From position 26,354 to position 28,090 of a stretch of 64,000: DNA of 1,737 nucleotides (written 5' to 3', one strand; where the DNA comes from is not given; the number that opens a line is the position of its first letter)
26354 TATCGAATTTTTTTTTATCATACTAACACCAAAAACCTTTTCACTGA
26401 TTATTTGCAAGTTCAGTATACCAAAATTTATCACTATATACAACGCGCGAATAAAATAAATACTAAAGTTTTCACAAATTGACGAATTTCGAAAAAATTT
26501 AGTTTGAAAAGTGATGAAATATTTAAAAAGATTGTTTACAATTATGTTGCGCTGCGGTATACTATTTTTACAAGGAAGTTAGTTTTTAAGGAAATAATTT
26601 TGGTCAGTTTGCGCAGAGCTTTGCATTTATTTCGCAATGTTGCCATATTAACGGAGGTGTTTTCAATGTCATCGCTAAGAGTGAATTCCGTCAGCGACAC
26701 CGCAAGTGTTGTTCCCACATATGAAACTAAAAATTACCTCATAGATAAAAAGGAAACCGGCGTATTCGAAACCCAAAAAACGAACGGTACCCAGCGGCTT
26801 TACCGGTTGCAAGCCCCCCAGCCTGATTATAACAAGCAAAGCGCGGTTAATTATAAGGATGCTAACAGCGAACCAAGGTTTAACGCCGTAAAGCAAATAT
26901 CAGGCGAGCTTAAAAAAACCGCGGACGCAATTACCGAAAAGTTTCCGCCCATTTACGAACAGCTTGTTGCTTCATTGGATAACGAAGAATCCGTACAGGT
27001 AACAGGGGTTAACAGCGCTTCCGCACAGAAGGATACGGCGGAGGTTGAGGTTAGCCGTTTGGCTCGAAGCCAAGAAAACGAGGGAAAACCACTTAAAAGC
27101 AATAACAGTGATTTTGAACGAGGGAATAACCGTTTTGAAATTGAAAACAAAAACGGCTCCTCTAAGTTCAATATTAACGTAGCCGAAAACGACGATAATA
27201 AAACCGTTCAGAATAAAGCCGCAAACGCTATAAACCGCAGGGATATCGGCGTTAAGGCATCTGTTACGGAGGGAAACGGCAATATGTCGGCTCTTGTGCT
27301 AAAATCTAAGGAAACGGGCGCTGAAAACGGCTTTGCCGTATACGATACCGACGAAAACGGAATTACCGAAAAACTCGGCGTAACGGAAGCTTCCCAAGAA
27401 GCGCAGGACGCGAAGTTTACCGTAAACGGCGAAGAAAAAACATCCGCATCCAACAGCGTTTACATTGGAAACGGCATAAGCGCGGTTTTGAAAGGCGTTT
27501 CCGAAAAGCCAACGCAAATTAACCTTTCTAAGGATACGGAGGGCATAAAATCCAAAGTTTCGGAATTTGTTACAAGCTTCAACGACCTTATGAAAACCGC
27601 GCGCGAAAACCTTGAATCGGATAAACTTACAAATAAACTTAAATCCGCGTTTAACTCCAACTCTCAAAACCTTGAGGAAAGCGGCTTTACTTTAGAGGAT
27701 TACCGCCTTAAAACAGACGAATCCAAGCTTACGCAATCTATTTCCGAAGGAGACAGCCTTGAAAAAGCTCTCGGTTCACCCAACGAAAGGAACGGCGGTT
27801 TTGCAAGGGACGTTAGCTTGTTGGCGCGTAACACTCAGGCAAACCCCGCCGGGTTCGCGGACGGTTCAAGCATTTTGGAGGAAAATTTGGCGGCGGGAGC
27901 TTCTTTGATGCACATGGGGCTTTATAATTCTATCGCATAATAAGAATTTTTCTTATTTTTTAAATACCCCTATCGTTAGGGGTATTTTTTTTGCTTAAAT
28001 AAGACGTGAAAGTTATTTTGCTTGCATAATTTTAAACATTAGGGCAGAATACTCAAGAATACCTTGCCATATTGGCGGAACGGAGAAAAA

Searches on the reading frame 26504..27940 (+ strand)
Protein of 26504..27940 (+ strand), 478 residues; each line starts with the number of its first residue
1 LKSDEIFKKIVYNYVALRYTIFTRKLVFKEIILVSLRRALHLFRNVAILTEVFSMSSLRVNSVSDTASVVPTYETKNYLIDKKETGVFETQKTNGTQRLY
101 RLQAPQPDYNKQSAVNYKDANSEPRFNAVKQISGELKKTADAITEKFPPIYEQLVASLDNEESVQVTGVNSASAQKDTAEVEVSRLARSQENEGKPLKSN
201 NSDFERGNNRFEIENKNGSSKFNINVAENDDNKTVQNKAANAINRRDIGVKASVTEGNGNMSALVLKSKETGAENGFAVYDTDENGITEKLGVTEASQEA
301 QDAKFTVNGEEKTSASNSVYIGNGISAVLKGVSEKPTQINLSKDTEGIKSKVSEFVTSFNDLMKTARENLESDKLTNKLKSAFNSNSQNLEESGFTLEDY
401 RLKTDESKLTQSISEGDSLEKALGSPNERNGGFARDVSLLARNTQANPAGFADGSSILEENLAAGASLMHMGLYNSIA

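Call 51: search_protein_families(library=pfam, proteins=[window:26504-27940:+], max_evalue=0.001)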
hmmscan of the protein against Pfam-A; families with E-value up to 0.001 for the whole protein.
window:26504-27940:+ (478 aa): 1 family
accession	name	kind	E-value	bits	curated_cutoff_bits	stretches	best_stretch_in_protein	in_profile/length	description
PF07195.17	FliD_C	-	1.7e-12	47.7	25.4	1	300-372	1-76/236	Flagellar hook-associated protein 2 C-terminus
